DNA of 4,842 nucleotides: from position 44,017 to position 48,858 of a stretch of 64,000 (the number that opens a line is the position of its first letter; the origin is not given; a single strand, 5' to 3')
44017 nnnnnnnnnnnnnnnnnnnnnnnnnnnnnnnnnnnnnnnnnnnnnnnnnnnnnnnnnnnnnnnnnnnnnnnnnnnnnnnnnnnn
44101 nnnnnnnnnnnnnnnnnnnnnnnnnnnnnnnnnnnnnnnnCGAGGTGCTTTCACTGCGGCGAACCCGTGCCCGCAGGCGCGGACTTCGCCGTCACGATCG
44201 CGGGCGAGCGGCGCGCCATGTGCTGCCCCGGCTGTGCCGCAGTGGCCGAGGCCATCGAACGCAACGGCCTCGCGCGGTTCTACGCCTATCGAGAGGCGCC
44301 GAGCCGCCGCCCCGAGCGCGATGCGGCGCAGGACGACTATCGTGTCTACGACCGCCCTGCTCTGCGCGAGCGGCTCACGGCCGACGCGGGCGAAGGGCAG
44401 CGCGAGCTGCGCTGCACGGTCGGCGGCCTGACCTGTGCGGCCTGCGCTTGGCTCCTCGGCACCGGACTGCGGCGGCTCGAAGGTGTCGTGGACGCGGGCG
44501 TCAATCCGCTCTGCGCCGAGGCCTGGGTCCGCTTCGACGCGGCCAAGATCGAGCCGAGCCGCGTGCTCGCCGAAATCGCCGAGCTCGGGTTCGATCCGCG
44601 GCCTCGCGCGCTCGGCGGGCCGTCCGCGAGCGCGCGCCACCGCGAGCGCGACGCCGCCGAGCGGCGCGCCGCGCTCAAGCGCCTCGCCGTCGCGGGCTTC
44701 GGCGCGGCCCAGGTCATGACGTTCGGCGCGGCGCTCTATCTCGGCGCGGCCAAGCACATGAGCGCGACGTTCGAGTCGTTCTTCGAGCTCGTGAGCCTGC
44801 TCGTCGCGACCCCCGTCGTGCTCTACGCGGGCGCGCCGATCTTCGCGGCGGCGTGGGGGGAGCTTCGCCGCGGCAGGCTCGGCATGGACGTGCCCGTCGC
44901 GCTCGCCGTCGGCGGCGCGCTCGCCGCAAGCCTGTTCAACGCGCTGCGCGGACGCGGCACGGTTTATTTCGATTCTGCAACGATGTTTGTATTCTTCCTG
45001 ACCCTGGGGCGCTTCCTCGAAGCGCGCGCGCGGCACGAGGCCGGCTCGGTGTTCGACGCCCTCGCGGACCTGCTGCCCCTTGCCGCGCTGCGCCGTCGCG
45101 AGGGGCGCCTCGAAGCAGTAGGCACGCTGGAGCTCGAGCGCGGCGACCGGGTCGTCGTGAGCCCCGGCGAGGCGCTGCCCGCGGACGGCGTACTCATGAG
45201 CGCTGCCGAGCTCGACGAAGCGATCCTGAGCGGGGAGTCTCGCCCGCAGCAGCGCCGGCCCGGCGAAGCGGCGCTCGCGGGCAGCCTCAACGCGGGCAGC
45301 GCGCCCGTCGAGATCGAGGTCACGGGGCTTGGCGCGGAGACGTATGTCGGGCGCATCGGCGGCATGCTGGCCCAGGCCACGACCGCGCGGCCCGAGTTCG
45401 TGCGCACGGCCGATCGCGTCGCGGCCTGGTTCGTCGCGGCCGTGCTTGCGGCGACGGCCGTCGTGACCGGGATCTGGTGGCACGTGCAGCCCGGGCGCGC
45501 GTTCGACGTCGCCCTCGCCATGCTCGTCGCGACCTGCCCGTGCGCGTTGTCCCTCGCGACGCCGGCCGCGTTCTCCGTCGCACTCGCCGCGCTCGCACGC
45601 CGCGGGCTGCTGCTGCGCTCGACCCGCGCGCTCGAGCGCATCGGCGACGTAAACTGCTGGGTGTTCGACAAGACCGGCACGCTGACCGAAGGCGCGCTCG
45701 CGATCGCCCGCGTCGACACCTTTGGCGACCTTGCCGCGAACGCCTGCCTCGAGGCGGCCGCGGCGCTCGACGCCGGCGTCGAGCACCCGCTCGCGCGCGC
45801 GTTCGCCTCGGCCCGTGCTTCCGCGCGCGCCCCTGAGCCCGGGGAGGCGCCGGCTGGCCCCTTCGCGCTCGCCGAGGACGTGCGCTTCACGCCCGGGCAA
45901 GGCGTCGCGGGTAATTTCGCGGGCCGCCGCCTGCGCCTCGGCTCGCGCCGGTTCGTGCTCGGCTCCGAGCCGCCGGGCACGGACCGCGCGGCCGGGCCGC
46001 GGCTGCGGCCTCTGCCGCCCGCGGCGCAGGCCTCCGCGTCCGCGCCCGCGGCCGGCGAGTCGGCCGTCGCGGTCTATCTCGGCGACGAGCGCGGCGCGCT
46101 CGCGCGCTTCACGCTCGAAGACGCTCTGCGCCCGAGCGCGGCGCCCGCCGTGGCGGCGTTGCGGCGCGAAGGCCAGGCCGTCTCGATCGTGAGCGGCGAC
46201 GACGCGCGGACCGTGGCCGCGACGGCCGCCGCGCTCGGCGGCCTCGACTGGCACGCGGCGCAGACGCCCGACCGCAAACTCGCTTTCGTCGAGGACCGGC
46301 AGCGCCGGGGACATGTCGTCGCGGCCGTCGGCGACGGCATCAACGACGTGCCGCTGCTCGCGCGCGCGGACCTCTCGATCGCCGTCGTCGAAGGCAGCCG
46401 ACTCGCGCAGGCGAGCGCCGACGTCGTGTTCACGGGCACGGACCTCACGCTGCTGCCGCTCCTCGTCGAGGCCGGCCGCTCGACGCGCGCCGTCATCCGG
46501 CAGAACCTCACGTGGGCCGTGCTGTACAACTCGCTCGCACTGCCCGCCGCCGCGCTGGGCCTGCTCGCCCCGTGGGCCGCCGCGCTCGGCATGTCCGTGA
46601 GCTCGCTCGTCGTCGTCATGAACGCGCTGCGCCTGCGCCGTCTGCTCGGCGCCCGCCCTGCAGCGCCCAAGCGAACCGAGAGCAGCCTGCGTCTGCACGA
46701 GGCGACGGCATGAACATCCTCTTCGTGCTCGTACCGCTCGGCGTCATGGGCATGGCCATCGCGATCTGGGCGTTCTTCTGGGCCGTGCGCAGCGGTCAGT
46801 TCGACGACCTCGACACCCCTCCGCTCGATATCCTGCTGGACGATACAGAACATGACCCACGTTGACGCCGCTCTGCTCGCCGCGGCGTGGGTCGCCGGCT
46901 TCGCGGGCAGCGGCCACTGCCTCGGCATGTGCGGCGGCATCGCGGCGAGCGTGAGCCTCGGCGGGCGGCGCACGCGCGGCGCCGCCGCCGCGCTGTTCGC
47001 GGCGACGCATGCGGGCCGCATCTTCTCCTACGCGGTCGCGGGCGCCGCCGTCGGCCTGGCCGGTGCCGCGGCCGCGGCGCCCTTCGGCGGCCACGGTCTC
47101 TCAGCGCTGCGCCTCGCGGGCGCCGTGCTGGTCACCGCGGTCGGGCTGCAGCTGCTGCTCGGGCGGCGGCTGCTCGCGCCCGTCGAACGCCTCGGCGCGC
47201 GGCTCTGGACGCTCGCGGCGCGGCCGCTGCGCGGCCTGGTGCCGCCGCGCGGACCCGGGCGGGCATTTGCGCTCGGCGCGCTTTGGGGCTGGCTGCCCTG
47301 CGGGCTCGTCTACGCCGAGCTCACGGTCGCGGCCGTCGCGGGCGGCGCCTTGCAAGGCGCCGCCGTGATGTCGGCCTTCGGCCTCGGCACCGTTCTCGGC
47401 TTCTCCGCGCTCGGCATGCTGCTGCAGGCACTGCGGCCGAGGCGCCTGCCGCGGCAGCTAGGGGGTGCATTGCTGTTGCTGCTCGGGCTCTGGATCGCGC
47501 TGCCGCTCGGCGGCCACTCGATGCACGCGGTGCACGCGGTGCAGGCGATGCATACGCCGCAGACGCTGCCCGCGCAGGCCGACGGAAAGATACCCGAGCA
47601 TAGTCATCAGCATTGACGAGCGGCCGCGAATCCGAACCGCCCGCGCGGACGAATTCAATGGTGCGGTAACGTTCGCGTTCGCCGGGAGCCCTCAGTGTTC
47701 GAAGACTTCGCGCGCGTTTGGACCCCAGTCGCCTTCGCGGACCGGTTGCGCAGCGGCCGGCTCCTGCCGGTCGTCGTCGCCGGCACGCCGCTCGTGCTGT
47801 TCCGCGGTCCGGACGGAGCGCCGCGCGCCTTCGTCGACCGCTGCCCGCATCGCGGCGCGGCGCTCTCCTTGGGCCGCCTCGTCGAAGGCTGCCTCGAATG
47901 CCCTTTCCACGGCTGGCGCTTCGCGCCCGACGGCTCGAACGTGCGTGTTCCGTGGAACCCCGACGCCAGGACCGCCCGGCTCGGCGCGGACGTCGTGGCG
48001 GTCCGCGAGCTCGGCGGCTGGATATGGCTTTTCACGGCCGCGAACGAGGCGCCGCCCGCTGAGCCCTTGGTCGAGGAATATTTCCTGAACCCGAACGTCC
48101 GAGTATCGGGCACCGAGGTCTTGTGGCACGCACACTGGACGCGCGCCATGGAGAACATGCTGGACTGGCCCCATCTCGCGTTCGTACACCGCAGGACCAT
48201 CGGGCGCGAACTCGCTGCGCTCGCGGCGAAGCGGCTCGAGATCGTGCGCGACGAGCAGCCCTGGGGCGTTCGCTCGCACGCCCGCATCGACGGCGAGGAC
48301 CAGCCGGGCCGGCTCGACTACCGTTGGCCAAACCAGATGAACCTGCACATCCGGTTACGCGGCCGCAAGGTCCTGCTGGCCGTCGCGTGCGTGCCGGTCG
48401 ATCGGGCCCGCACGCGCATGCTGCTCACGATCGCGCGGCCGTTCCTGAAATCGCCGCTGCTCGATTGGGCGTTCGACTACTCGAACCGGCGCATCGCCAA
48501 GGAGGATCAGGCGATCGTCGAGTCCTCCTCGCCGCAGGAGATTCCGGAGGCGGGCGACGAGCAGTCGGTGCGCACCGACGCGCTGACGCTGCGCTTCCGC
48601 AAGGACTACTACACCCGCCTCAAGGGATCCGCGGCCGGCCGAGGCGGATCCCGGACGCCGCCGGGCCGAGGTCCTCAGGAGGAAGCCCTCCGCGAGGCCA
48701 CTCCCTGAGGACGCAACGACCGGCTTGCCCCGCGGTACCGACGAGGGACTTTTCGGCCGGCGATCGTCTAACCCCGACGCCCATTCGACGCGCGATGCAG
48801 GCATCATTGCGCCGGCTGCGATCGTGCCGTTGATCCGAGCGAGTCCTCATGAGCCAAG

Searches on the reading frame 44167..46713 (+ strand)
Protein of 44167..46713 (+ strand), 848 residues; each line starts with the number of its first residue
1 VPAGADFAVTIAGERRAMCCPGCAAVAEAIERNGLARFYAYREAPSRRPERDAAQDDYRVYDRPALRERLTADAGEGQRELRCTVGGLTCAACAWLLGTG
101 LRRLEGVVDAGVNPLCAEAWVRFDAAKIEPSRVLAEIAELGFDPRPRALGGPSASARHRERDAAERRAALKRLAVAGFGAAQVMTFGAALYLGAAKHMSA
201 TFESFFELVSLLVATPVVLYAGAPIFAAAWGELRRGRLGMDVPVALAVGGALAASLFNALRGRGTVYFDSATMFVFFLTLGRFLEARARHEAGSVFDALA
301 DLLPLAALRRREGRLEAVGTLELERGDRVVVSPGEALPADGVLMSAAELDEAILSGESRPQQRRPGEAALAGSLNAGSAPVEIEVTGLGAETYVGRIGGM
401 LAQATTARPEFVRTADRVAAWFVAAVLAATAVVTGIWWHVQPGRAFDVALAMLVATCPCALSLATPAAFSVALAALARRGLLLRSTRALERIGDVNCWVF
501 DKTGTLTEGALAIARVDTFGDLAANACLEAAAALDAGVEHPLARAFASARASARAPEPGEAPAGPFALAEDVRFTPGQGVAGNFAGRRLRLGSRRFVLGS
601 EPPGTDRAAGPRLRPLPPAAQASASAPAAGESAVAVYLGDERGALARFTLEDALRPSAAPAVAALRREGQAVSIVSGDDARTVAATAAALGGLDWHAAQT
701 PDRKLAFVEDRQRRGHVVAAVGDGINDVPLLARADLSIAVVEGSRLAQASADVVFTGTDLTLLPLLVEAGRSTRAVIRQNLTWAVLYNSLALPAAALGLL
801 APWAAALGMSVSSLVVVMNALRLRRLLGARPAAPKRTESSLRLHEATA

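Call 27: search_protein_families(library=pfam, proteins=[window:44167-46713:+], max_evalue=0.001)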
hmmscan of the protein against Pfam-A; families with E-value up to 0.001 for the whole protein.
window:44167-46713:+ (848 aa): 5 families
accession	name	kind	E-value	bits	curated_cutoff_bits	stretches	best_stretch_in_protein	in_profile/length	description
PF00122.25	E1-E2_ATPase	-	5e-41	140.7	28.1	1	302-479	2-181/181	E1-E2 ATPase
PF00702.32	Hydrolase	-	7e-21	75.9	26.4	1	499-735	5-191/191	haloacid dehalogenase-like hydrolase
PF12156.14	ATPase-cat_bd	-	1.6e-15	58.1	27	1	2-71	10-82/86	Putative metal-binding domain of cation transport ATPase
PF00403.32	HMA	-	4.5e-06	27.4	24.8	1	84-143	3-62/62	Heavy-metal-associated domain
PF08282.18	Hydrolase_3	-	0.00015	22.1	20.9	1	718-756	206-244/255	haloacid dehalogenase-like hydrolase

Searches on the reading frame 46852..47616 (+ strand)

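Call 27: search_protein_families(library=pfam, proteins=[window:46852-47616:+], max_evalue=0.001)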
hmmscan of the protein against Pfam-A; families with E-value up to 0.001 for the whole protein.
window:46852-47616:+ (254 aa): 1 family
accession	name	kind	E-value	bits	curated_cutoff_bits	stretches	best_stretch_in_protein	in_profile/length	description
PF13386.12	DsbD_2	-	5.8e-40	137.8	24.9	1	11-214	1-199/199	Cytochrome C biogenesis protein transmembrane region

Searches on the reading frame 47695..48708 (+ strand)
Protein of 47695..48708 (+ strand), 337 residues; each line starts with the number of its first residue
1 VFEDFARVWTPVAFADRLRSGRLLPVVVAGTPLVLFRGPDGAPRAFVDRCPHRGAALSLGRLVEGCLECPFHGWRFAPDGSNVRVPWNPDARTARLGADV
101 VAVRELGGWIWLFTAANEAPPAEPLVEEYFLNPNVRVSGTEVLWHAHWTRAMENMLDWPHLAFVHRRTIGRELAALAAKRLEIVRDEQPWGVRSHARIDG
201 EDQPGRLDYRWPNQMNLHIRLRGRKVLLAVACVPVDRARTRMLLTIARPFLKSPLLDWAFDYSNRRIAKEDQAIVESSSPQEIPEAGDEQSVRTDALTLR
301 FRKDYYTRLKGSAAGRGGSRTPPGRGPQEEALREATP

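Call 27: search_protein_families(library=pfam, proteins=[window:47695-48708:+], max_evalue=0.001)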
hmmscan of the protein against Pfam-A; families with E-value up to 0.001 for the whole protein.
window:47695-48708:+ (337 aa): 2 families
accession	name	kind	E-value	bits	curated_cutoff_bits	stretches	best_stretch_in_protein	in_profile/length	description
PF00355.32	Rieske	-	1.3e-19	70.3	20.3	1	9-89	2-82/88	Rieske [2Fe-2S] domain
PF19112.6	VanA_C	-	1.1e-14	55.5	23.5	1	144-303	1-185/193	Vanillate O-demethylase oxygenase C-terminal domain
